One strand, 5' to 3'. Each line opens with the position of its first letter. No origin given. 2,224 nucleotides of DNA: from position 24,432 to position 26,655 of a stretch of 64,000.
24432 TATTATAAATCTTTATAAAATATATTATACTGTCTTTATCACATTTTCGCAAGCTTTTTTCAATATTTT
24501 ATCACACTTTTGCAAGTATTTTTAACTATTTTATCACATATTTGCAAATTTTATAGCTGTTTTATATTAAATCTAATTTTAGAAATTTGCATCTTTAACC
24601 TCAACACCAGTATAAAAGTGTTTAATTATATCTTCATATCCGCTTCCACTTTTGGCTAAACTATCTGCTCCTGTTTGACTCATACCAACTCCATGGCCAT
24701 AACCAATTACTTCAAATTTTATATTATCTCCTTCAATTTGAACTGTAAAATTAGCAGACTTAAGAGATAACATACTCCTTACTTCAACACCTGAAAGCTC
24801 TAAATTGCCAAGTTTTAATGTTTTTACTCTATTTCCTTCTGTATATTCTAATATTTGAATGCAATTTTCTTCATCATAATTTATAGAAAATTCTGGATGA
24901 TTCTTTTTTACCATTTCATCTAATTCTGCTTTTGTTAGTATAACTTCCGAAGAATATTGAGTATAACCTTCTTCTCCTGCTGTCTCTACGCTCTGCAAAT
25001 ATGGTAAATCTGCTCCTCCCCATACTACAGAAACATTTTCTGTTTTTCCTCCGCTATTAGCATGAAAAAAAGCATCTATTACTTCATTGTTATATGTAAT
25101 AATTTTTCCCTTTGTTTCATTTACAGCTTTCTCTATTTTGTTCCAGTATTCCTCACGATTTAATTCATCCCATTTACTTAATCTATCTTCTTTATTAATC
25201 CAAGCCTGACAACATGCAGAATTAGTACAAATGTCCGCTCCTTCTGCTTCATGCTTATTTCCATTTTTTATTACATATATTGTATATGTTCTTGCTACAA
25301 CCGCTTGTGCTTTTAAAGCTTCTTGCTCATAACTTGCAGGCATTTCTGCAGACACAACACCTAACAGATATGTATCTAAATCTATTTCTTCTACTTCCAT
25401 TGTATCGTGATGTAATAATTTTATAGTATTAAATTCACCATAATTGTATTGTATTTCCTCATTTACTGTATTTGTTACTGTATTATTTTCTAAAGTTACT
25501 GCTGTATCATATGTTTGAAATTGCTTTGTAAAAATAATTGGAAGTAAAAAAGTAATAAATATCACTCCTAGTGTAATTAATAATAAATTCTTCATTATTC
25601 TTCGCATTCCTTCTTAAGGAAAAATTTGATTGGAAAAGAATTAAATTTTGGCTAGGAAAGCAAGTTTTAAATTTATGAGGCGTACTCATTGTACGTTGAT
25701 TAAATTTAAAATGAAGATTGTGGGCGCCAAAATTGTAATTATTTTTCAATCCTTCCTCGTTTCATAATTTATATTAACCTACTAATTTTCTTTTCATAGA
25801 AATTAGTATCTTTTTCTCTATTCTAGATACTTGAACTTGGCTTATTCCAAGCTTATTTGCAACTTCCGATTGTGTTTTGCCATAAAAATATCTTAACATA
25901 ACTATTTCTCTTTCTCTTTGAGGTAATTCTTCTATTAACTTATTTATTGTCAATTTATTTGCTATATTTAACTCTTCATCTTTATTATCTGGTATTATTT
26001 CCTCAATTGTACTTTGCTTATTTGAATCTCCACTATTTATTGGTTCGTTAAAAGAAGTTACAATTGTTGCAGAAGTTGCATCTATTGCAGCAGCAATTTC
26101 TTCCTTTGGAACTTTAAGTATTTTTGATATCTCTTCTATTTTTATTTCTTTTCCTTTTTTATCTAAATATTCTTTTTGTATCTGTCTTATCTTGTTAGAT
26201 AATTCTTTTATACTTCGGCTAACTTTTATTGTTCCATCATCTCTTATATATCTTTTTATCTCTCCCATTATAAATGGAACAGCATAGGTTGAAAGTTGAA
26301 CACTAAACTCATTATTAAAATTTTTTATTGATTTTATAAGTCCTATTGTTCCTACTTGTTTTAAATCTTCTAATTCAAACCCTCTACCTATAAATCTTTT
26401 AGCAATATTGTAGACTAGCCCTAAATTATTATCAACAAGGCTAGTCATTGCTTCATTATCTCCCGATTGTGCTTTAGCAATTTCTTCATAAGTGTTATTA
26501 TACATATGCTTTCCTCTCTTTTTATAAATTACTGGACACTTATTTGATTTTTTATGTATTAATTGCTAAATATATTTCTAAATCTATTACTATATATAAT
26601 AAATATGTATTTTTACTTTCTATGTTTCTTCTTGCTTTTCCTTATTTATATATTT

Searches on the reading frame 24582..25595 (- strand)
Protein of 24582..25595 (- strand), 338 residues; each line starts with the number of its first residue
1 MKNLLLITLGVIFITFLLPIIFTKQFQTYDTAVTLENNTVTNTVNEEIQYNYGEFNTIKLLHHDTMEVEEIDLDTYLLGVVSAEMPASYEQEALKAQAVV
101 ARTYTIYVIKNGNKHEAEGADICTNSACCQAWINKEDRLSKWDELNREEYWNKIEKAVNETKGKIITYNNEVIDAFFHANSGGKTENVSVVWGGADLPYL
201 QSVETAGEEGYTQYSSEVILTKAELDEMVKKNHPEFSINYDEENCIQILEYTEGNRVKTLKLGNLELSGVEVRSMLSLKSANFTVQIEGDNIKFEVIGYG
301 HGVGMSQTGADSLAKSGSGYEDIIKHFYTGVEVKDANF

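Call 51: search_protein_families(library=pfam, proteins=[window:24582-25595:-])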
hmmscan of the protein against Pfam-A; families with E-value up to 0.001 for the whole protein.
window:24582-25595:- (338 aa): 1 family
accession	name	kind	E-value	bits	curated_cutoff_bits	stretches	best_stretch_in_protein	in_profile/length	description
PF08486.15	SpoIID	-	8.6e-29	100.5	23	1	64-168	4-97/97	Stage II sporulation protein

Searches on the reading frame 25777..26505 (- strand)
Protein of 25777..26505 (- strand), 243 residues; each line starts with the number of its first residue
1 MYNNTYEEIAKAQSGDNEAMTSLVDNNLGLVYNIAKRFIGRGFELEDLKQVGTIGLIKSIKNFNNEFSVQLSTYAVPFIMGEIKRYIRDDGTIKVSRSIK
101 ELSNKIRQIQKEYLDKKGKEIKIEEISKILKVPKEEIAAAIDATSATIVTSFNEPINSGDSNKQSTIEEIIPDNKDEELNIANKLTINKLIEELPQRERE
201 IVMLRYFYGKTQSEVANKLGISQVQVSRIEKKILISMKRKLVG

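Call 51: search_protein_families(library=pfam, proteins=[window:25777-26505:-])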
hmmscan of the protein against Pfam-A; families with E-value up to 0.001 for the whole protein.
window:25777-26505:- (243 aa): 8 families
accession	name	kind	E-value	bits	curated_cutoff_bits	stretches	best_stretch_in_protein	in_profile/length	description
PF04545.22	Sigma70_r4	-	4.4e-16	58.6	24.1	1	191-236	2-47/50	Sigma-70, region 4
PF04542.20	Sigma70_r2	-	1.2e-14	54.3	24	1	23-90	1-68/71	Sigma-70 region 2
PF08281.18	Sigma70_r4_2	-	7.4e-10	38.8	25.7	1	187-224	4-41/54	Sigma-70, region 4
PF04539.22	Sigma70_r3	-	2.5e-06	27.9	25.3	1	101-174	1-74/78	Sigma-70 region 3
PF01381.28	HTH_3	-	1.7e-05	25.2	23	1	209-232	9-32/55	Helix-turn-helix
PF07638.17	Sigma70_ECF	-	5.9e-05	23.5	21.1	1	169-228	117-170/185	ECF sigma factor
PF16509.11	KORA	-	0.00065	20.3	26.7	0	187-240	9-61/84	TrfB plasmid transcriptional repressor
PF12645.13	HTH_16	-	0.00083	19.9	22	0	6-64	1-65/65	Helix-turn-helix domain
